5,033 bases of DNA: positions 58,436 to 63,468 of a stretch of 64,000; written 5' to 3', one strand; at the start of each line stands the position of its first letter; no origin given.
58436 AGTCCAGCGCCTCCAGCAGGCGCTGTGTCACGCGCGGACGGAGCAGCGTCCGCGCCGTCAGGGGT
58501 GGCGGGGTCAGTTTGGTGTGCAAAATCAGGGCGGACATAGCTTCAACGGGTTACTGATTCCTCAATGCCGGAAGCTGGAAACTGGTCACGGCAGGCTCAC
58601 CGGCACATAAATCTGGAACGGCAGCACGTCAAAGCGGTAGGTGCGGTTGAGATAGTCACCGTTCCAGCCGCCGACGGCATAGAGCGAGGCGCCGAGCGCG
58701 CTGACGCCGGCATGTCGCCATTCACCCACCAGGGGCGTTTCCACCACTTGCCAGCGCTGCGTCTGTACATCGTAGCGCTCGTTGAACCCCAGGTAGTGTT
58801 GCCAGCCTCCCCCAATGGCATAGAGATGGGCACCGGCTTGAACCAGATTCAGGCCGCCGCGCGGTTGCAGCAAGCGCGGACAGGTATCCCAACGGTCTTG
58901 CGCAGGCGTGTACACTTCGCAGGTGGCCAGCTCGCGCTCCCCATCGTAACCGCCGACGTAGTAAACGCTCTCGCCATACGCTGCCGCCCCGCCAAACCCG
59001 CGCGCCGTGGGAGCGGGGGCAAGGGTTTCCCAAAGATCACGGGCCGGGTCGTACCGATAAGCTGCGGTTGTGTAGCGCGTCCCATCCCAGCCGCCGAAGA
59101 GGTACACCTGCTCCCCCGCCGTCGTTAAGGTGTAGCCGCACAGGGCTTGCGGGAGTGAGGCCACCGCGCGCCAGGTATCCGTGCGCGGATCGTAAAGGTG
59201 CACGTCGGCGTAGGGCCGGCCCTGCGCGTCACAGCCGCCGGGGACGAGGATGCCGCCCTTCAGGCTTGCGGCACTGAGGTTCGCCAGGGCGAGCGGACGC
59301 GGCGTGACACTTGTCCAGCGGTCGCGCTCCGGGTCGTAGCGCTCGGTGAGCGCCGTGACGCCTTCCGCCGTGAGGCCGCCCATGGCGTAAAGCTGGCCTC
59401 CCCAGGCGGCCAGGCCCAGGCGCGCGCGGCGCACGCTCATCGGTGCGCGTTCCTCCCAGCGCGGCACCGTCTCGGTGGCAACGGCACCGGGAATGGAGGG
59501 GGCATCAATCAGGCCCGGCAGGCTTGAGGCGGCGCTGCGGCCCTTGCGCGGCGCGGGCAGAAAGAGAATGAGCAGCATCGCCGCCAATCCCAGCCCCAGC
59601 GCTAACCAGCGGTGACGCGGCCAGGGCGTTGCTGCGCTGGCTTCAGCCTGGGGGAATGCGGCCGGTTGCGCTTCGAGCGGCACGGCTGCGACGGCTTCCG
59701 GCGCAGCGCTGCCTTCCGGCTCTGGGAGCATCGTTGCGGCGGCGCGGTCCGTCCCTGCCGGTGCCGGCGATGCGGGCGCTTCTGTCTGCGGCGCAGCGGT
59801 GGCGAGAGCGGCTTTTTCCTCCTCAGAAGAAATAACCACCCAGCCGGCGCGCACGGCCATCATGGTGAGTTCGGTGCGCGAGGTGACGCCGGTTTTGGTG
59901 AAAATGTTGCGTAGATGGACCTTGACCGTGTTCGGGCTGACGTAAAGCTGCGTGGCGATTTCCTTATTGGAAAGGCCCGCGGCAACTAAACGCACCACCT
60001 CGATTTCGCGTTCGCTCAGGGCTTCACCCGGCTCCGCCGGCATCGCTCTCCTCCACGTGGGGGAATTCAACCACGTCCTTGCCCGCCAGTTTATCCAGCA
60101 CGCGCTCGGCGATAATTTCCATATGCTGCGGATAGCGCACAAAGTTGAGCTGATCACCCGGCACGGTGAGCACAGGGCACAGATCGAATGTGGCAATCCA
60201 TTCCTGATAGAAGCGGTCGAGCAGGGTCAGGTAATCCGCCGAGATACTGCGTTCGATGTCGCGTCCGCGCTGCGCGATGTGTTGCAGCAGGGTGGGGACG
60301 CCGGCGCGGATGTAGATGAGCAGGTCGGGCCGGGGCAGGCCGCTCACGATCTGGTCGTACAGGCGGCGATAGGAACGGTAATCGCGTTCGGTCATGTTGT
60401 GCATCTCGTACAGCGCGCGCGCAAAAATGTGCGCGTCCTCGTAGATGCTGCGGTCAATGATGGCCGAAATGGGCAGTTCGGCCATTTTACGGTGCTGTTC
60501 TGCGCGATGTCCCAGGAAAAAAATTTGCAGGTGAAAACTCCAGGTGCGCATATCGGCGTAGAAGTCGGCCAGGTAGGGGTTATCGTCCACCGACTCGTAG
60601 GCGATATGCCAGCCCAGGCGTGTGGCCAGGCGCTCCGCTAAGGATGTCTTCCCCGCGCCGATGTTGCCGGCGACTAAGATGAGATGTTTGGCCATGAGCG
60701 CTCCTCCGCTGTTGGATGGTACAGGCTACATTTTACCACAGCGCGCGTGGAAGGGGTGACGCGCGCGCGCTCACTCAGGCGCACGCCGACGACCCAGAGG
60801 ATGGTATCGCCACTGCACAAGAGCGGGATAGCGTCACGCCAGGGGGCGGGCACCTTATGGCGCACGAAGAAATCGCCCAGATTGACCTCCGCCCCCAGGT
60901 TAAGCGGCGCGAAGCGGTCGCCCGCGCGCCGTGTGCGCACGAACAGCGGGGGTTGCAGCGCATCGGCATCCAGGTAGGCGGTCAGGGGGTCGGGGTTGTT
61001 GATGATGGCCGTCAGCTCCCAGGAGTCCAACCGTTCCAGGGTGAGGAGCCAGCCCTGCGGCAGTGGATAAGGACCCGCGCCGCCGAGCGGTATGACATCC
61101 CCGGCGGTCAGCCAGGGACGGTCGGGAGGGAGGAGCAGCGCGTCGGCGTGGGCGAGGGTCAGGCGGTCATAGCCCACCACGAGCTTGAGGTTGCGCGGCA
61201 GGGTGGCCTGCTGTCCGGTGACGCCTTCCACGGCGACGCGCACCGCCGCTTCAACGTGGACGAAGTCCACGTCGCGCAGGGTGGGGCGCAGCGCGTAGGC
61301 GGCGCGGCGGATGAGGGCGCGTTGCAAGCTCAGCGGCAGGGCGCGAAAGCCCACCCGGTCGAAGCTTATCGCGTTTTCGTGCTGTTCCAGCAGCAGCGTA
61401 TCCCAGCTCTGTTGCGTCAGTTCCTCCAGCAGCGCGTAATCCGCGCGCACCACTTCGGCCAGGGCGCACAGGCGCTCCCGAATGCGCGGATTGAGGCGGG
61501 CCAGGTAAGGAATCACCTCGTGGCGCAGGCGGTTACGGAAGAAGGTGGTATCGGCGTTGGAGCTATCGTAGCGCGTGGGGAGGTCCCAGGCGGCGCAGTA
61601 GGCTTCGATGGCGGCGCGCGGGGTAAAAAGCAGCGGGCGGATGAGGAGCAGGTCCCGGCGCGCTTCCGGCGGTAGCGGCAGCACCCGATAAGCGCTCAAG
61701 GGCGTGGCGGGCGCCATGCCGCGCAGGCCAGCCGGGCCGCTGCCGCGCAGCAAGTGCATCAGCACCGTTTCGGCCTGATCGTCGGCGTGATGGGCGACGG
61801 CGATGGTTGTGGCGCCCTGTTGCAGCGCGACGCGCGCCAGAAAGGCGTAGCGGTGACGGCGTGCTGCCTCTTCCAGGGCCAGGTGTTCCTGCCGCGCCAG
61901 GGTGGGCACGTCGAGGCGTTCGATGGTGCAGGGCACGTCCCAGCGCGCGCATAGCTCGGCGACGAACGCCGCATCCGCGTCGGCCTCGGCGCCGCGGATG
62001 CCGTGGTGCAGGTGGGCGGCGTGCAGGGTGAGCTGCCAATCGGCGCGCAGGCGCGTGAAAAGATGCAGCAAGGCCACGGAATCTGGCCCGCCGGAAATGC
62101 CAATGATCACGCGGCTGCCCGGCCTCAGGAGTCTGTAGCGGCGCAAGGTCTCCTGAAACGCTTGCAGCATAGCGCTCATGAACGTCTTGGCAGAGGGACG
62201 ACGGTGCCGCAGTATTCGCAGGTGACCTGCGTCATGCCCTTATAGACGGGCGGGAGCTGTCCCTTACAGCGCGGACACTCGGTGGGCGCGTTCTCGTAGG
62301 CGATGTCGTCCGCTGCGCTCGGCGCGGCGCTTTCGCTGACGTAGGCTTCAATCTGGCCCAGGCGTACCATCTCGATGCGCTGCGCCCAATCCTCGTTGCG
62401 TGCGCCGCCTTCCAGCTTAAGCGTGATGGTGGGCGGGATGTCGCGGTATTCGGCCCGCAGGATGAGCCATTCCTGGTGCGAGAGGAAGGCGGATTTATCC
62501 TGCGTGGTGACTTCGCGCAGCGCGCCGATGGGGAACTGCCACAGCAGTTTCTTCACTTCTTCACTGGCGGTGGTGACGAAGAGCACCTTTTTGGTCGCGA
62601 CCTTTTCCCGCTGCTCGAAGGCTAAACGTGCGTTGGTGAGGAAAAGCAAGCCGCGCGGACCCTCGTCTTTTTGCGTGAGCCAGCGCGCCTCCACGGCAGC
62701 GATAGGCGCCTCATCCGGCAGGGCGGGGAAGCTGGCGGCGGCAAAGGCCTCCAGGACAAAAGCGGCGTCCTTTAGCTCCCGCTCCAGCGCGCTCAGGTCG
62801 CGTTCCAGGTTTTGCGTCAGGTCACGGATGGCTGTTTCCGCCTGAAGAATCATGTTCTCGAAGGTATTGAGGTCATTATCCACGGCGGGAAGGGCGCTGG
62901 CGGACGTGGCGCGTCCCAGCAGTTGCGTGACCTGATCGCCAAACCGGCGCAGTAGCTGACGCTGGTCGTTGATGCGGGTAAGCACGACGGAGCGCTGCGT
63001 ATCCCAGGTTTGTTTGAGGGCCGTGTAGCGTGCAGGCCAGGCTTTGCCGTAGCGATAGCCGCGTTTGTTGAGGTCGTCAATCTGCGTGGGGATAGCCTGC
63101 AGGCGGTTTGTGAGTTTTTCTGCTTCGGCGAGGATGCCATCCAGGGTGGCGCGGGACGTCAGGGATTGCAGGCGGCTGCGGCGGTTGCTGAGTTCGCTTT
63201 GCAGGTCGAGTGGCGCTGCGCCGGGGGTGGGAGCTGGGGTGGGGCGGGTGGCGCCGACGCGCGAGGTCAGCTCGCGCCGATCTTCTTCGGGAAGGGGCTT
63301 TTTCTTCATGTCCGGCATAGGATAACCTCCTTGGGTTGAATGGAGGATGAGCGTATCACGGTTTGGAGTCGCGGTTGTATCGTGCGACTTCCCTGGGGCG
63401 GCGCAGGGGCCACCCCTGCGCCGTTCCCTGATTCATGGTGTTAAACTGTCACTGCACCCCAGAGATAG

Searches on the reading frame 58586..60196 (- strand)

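Call 44: search_protein_families(library=pfam, proteins=[window:58586-60196:-], max_evalue=0.01)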
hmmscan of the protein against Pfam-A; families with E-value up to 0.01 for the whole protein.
window:58586-60196:- (536 aa): 16 families
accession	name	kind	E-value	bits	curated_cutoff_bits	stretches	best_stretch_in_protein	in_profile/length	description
PF01344.31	Kelch_1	-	1.8e-47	158.9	20.1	5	352-394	2-44/46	Kelch motif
PF13964.12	Kelch_6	-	6.4e-33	112.1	25.3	4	353-399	3-50/50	Kelch motif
PF24681.1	Kelch_KLHDC2_KLHL20_DRC7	-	4.4e-26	92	50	2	262-463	4-221/221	KLHDC2/KLHL20/DRC7 Kelch-repeats domain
PF13415.12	Kelch_3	-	1.1e-21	76.9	22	2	361-399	1-40/48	Galactose oxidase, central domain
PF00196.25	GerE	-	9.5e-21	73.6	23.5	1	59-114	2-57/57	Bacterial regulatory proteins, luxR family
PF13418.12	Kelch_4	-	5.4e-19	68.3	21.6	2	316-350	15-49/49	Galactose oxidase, central domain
PF07646.21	Kelch_2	-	1e-14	54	21.3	0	256-299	1-46/48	Kelch motif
PF25210.1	Kelch_FKB95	-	1.3e-13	51.6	70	1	316-436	45-162/268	FKB95, Kelch-repeats domain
PF24981.1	Beta-prop_ATRN-LZTR1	-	2.2e-13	50.6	50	1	269-518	1-287/289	Attractin/LZTR1 beta-propeller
PF24996.1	NANM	-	5.1e-13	49.1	45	1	330-371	84-126/350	N-acetylneuraminate epimerase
PF08281.18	Sigma70_r4_2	-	6e-06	26.3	25.7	1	58-96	9-48/54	Sigma-70, region 4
PF13384.12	HTH_23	-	0.00018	21.7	24.6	1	63-104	6-46/50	Homeodomain-like domain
PF13412.12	HTH_24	-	0.0014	18.6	21.9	1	73-96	16-39/48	Winged helix-turn-helix DNA-binding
PF13556.12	HTH_30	-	0.0026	18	27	1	72-114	10-52/59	PucR C-terminal helix-turn-helix domain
PF13936.12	HTH_38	-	0.0026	17.9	27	1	60-95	7-41/44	Helix-turn-helix domain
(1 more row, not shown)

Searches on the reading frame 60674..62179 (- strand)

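Call 44: search_protein_families(library=pfam, proteins=[window:60674-62179:-], max_evalue=0.01)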
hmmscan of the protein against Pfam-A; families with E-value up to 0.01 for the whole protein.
window:60674-62179:- (501 aa): 3 families
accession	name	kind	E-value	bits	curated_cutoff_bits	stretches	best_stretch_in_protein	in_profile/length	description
PF01171.26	ATP_bind_3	-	1.2e-52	178.7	27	1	24-221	2-182/182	PP-loop family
PF11734.13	TilS_C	-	2.1e-13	49.9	22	1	412-479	1-68/74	TilS substrate C-terminal domain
PF09179.16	TilS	-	0.0014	19.3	21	1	276-328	4-55/67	TilS substrate binding domain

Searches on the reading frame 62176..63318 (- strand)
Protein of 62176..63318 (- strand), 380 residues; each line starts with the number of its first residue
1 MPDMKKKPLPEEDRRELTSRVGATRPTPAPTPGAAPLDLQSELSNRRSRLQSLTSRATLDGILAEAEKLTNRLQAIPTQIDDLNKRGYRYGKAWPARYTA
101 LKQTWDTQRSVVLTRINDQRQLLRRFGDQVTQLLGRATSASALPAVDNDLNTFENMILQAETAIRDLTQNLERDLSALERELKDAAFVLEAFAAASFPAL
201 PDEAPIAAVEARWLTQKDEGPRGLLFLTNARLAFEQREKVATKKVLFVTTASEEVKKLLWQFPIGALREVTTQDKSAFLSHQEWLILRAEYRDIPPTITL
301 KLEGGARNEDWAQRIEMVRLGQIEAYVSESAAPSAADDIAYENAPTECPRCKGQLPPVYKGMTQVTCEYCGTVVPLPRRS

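Call 44: search_protein_families(library=pfam, proteins=[window:62176-63318:-], max_evalue=0.01)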
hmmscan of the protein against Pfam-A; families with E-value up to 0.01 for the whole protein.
window:62176-63318:- (380 aa): 1 family
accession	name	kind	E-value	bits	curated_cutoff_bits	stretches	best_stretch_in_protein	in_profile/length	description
PF19220.6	Rod_CreS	-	0.0086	15.6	100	0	52-106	250-304/359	Crescentin, rod domain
